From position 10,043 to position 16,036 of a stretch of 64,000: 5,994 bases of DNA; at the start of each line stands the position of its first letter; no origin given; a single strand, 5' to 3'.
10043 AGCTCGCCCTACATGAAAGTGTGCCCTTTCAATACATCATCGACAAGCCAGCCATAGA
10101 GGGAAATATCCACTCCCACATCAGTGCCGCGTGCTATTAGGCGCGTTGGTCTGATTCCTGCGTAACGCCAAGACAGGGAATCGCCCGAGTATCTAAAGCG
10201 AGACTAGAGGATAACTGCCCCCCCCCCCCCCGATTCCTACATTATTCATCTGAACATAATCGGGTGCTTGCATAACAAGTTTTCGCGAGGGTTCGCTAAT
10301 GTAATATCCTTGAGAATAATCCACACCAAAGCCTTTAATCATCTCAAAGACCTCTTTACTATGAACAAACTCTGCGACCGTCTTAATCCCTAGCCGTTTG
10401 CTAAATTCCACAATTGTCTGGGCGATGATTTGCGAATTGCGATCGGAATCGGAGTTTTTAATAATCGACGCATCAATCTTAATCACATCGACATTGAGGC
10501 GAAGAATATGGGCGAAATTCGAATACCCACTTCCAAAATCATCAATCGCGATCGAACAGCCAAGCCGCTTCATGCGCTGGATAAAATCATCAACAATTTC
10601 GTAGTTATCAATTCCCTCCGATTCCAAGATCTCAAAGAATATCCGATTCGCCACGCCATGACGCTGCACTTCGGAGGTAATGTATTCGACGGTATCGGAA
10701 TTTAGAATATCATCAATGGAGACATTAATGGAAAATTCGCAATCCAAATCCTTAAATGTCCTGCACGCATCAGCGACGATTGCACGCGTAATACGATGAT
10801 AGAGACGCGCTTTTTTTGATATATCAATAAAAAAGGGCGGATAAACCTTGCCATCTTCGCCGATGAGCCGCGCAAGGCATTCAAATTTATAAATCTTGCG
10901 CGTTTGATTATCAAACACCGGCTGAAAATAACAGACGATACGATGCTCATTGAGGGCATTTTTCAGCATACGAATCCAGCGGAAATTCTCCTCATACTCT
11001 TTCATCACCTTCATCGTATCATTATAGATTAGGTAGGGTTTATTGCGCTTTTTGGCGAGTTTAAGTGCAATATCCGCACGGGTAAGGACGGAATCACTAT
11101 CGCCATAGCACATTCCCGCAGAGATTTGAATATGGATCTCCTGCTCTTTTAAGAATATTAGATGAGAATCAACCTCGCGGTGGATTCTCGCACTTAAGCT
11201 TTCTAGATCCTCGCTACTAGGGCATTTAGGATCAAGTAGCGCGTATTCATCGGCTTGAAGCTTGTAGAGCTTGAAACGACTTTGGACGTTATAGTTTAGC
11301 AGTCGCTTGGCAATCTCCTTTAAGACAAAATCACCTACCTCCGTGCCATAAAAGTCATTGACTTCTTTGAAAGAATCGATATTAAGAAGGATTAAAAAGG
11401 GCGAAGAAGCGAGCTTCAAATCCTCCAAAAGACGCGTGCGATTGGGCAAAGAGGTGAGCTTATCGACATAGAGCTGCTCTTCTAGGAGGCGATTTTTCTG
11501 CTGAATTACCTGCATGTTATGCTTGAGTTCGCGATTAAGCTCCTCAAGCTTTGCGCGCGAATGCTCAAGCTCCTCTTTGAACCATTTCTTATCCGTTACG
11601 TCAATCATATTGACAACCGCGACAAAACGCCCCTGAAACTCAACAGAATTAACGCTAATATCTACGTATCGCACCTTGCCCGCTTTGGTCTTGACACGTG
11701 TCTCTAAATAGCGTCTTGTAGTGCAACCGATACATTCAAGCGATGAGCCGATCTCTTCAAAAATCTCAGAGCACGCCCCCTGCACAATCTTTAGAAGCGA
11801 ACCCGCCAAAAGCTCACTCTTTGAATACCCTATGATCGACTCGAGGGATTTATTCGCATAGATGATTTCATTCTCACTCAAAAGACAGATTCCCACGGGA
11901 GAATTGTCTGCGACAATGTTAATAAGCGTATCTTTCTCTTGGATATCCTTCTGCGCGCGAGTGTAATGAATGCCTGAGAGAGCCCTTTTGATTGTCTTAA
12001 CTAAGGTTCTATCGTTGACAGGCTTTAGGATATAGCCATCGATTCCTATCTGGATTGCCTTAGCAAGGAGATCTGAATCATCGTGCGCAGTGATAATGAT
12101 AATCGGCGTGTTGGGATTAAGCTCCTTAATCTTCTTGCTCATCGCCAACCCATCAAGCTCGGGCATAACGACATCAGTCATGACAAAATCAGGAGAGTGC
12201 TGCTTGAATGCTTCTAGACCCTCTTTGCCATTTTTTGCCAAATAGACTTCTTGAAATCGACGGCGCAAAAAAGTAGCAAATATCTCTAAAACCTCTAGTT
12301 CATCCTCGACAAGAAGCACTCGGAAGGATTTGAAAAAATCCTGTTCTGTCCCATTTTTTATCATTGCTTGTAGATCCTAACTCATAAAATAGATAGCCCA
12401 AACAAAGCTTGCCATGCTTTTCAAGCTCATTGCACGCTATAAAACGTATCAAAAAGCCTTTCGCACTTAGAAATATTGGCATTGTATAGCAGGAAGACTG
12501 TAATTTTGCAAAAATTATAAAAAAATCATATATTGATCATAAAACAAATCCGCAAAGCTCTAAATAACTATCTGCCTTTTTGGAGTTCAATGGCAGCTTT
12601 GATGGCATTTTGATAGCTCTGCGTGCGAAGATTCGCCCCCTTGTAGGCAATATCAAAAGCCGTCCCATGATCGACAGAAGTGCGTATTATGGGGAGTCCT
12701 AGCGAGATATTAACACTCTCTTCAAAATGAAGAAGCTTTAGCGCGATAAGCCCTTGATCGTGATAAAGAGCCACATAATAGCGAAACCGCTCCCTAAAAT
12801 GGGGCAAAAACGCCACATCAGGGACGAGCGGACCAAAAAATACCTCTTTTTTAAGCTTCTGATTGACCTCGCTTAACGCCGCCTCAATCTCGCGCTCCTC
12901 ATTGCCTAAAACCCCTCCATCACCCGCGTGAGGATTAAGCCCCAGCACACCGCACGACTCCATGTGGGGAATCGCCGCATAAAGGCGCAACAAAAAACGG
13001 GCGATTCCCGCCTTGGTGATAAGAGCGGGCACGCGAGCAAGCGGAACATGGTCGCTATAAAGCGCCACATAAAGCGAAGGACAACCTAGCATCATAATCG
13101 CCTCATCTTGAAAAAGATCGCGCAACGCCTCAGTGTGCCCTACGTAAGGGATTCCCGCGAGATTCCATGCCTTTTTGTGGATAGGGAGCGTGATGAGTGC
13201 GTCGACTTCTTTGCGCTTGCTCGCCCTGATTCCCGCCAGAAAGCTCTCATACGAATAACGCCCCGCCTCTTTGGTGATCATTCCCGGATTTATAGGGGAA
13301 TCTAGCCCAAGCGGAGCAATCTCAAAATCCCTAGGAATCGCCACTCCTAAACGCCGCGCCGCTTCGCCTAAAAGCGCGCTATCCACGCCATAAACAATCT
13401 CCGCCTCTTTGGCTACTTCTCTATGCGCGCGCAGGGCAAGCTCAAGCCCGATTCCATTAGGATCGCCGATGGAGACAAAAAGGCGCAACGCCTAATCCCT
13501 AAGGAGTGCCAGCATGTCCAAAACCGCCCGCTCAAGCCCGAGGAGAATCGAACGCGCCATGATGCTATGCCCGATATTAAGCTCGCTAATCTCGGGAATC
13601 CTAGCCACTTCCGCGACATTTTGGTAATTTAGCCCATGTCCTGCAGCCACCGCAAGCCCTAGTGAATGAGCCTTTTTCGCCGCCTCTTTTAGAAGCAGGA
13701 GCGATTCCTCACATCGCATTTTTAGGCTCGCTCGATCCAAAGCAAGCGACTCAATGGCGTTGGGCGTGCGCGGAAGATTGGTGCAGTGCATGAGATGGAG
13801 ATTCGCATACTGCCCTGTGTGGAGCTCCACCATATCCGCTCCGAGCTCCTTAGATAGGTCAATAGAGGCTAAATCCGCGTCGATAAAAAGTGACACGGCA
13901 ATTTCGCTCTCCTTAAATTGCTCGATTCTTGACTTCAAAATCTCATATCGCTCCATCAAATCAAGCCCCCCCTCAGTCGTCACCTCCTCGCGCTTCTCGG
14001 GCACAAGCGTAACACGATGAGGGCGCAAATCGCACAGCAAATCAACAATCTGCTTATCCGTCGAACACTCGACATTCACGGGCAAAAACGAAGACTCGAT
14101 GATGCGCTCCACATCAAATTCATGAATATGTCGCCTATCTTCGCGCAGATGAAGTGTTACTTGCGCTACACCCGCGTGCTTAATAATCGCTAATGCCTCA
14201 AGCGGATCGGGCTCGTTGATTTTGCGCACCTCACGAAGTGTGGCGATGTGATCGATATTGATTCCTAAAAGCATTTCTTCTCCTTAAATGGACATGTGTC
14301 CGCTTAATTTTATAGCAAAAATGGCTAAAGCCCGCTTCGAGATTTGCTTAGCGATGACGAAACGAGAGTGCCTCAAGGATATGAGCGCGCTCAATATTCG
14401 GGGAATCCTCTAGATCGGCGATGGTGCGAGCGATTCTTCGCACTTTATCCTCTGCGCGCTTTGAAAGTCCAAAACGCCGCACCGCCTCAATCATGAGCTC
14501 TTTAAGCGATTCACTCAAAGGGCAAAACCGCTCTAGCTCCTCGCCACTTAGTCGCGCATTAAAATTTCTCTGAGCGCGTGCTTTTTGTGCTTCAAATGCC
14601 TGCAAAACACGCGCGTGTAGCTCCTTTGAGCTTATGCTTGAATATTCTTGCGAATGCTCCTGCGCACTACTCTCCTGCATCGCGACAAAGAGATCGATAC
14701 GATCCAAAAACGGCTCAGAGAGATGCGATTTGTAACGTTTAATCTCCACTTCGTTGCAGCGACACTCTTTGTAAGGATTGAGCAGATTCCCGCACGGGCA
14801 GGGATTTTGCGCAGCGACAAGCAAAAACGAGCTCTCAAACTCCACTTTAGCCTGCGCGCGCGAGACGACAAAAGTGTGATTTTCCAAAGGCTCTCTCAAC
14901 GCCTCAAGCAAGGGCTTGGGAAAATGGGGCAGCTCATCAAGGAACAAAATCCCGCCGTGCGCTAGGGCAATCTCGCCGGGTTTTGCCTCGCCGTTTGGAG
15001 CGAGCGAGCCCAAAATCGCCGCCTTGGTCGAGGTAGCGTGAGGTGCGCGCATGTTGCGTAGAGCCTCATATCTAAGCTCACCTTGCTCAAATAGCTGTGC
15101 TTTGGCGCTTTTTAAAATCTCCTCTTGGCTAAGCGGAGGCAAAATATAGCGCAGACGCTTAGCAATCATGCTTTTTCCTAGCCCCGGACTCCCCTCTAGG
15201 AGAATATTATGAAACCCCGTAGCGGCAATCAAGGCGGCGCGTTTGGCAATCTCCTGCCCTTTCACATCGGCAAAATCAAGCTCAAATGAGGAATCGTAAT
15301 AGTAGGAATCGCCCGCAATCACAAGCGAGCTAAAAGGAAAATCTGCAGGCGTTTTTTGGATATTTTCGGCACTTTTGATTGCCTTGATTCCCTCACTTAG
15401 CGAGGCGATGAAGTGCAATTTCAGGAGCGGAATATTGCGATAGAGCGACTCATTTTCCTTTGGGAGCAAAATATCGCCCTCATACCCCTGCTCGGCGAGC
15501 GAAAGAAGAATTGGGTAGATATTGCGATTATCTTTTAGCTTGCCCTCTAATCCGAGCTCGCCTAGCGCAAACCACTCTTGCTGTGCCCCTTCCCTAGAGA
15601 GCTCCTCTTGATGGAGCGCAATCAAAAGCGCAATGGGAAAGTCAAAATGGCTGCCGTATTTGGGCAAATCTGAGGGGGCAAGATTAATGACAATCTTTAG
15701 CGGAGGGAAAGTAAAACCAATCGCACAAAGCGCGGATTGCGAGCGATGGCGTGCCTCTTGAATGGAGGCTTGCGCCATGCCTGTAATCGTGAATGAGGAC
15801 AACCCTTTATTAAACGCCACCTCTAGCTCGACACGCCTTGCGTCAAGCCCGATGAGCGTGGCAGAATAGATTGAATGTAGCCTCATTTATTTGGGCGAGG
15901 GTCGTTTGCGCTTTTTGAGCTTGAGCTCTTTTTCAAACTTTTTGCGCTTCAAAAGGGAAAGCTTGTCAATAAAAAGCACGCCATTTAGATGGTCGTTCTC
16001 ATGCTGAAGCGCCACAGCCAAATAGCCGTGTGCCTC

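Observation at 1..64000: Large over-representation of the hexamer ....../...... in all frames and in intergenic DNA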

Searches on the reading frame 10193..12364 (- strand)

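Call 29: search_protein_families(library=pfam, proteins=[window:10193-12364:-], max_evalue=0.00001)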
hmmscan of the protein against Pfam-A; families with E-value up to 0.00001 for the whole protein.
window:10193-12364:- (723 aa): 5 families
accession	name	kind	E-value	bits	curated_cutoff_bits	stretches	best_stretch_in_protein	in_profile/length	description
PF00563.25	EAL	-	3.3e-58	197.3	31.3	1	465-692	2-236/236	EAL domain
PF00072.30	Response_reg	-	1.1e-29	103.2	30.2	1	16-125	1-110/111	Response regulator receiver domain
PF00990.26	GGDEF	-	2.5e-21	76.5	23.8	1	299-441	2-158/161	Diguanylate cyclase, GGDEF domain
PF13426.13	PAS_9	-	4.8e-08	33.7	27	1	156-258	1-103/103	PAS domain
PF13188.13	PAS_8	-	1.3e-06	28.5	21.8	1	151-199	6-55/65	PAS domain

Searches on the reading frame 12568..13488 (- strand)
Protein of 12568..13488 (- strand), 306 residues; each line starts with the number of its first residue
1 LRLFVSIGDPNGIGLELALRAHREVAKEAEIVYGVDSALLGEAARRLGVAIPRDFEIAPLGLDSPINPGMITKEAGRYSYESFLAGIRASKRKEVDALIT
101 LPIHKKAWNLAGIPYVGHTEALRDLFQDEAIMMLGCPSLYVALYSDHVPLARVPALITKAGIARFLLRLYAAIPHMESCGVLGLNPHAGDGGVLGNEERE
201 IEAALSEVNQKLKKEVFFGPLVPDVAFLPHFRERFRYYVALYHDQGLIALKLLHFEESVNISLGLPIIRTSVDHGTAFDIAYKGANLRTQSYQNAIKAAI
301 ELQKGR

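Call 29: search_protein_families(library=pfam, proteins=[window:12568-13488:-], max_evalue=0.00001)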
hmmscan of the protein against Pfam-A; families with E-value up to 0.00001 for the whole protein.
window:12568-13488:- (306 aa): 1 family
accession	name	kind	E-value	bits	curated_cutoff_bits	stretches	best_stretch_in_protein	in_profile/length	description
PF04166.17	PdxA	-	2.4e-79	267.2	27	1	53-299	40-286/286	Pyridoxal phosphate biosynthetic protein PdxA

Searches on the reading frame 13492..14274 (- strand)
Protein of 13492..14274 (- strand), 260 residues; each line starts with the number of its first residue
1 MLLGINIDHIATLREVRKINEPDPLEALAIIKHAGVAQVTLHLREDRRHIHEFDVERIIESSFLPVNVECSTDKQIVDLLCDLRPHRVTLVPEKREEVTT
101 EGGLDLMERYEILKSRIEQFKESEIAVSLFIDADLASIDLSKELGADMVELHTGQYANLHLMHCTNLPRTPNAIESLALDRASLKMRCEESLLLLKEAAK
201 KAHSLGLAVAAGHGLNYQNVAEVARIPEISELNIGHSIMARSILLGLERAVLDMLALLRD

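Call 36: search_protein_families(library=pfam, proteins=[window:13492-14274:-], max_evalue=0.00001)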
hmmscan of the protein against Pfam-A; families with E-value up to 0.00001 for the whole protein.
window:13492-14274:- (260 aa): 1 family
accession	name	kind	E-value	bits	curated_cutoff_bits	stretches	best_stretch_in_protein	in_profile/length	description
PF03740.19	PdxJ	-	6.2e-87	291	24.5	1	3-257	2-233/234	Pyridoxal phosphate biosynthesis protein PdxJ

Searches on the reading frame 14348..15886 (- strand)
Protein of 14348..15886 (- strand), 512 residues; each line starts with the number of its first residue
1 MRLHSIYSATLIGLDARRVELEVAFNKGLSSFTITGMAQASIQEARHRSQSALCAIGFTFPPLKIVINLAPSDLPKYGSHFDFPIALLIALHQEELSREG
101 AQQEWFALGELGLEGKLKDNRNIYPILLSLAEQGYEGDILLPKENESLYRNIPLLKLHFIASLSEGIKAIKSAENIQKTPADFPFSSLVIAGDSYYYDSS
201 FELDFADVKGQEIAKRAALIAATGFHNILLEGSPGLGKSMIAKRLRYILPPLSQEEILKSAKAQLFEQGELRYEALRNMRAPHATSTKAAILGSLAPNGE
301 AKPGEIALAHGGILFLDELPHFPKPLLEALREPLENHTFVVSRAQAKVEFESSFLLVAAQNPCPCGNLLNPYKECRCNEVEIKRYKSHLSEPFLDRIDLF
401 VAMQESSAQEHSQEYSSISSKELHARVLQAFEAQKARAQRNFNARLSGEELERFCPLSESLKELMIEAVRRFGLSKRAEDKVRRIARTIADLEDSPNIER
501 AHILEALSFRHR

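Call 36: search_protein_families(library=pfam, proteins=[window:14348-15886:-], max_evalue=0.00001)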
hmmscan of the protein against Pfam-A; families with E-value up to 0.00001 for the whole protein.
window:14348-15886:- (512 aa): 6 families
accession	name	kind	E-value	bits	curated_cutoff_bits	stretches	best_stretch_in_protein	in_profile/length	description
PF01078.27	Mg_chelatase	-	4.9e-72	242.1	20.3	1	204-409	1-205/207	Magnesium chelatase, subunit ChlI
PF13541.12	ChlI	-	1.1e-32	112.9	27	1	22-145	2-121/121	Subunit ChlI of Mg-chelatase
PF13335.12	Mg_chelatase_C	-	3.2e-27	95.4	26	1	419-510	3-94/94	Magnesium chelatase, subunit ChlI C-terminal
PF07728.20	AAA_5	-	1.1e-08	35.7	22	1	227-364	1-125/139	AAA domain (dynein-related subfamily)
PF00493.29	MCM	-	1.9e-07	30.9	23.3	0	302-415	113-216/224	MCM P-loop domain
PF00158.32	Sigma54_activat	-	4.1e-07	30.3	20.2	0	300-359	83-140/168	Sigma-54 interaction domain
